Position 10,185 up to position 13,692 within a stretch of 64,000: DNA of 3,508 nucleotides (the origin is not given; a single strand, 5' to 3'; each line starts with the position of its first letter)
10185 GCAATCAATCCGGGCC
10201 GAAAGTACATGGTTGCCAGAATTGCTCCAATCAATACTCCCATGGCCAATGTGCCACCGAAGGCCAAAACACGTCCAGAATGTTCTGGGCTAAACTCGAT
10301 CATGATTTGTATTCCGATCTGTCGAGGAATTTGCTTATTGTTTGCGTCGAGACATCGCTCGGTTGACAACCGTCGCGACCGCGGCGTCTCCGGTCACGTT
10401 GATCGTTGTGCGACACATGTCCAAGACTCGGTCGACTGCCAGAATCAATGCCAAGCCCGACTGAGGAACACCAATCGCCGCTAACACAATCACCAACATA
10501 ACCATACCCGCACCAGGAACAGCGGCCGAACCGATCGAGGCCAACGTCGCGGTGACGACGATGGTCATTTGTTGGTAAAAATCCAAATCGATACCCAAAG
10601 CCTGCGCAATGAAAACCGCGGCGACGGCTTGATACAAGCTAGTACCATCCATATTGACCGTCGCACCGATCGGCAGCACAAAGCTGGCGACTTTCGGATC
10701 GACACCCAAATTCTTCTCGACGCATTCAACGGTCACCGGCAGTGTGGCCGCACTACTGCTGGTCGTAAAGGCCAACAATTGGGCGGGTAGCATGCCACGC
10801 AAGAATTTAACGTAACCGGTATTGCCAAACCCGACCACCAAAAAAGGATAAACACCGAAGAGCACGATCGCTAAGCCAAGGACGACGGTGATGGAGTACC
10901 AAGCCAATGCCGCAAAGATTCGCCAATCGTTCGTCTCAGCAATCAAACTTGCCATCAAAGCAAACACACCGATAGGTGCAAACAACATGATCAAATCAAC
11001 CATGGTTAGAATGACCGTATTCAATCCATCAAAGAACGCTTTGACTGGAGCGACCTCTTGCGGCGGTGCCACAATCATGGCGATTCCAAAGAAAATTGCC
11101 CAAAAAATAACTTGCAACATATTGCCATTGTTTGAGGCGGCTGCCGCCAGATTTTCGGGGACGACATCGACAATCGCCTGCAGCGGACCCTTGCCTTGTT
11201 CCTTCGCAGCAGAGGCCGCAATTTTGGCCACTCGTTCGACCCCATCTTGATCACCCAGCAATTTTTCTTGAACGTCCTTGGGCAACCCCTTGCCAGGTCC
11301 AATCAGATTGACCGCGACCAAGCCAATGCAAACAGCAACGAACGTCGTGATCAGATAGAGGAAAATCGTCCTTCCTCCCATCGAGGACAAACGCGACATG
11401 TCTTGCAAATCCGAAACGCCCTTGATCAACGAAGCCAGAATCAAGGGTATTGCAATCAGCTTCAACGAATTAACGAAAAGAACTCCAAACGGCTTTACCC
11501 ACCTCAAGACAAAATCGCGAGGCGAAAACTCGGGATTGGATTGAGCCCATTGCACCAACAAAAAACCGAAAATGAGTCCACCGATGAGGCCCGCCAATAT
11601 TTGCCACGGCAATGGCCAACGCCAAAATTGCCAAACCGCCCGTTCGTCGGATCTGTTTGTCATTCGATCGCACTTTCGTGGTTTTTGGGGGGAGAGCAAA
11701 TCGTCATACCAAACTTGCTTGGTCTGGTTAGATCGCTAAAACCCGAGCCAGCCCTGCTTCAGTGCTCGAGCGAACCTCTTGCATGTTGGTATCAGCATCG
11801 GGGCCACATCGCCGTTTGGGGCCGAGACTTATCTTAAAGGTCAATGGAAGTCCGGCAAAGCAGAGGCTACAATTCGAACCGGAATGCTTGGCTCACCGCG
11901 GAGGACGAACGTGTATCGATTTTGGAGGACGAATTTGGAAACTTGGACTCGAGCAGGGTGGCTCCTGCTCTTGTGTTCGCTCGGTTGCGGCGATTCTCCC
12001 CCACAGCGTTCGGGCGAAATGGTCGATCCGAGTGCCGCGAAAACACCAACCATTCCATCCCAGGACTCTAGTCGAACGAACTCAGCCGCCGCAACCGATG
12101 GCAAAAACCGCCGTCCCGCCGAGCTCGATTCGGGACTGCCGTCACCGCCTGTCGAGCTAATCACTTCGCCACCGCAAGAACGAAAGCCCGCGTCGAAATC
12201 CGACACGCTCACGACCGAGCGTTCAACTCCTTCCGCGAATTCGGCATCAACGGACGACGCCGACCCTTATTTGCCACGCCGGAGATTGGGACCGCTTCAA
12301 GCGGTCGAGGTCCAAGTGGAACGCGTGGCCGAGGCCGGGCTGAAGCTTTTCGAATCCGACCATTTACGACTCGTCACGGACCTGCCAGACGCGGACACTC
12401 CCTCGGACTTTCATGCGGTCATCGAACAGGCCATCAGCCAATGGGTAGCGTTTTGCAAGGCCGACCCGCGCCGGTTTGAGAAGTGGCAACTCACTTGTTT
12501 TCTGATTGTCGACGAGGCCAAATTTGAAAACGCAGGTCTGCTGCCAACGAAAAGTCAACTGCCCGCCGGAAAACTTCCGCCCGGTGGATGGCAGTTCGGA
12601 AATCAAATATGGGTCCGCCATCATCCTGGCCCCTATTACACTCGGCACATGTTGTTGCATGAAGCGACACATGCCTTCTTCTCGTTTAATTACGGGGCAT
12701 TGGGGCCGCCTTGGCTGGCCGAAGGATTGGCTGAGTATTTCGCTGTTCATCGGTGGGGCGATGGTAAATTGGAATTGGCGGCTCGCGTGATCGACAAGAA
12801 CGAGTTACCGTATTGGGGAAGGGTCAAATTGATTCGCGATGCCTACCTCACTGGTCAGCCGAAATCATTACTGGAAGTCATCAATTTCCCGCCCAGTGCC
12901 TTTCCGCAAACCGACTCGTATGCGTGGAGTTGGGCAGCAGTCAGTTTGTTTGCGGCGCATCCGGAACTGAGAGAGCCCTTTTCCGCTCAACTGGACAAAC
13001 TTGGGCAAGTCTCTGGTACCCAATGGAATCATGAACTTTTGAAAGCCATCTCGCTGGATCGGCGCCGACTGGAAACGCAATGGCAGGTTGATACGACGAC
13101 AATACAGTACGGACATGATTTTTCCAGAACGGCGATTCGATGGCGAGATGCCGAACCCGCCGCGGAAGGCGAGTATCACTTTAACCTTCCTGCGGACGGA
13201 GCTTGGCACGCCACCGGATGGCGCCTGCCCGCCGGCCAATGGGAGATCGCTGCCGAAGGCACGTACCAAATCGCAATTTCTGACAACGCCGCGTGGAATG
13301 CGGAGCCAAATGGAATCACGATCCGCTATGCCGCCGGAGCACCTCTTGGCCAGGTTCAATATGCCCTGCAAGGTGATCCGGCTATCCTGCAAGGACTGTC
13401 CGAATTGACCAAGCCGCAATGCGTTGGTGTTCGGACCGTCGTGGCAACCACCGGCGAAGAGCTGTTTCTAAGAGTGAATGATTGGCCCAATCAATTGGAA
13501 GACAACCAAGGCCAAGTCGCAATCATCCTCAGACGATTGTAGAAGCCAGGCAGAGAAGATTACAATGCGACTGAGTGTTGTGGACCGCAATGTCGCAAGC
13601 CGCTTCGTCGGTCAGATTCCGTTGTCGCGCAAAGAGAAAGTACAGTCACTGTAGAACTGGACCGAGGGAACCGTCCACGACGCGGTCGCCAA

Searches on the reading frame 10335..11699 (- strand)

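Call 8: search_protein_families(library=pfam, proteins=[window:10335-11699:-])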
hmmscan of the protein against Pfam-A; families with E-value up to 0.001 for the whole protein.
window:10335-11699:- (454 aa): 1 family
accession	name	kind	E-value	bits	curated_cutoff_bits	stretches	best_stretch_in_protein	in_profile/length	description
PF00375.23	SDF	-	1e-124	417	27.9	1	30-447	1-386/387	Sodium:dicarboxylate symporter family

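Call 9: search_protein_families(library=ncbifam, proteins=[window:10335-11699:-])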
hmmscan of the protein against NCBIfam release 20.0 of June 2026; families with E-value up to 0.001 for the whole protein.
window:10335-11699:- (454 aa): 4 families
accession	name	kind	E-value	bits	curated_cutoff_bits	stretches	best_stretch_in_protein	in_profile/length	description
NF008440.0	PRK11283.1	equivalog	1.2e-71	241.8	638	1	29-447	7-410/437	glutamate/aspartate:proton symporter GltP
NF002461.0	PRK01663.1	subfamily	4.2e-65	220.4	513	1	33-447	12-399/428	C4-dicarboxylate transporter DctA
NF009587.0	PRK13027.1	subfamily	4.3e-50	170.8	570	1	67-445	33-398/442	C4-dicarboxylate transporter DctA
NF010151.0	PRK13628.1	equivalog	3.2e-33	115.3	308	1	30-453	16-405/407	serine/threonine transporter SstT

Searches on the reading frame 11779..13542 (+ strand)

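Call 8: search_protein_families(library=pfam, proteins=[window:11779-13542:+])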
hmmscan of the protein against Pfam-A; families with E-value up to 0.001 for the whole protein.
window:11779-13542:+ (587 aa): 1 family
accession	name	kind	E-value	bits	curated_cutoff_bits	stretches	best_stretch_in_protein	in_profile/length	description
PF07607.17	DUF1570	-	0.00011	22.9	22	1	293-391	6-107/129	Protein of unknown function (DUF1570)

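Call 9: search_protein_families(library=ncbifam, proteins=[window:11779-13542:+])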
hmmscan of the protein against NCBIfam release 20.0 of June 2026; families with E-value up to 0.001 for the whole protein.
window:11779-13542:+ (587 aa): 0 families
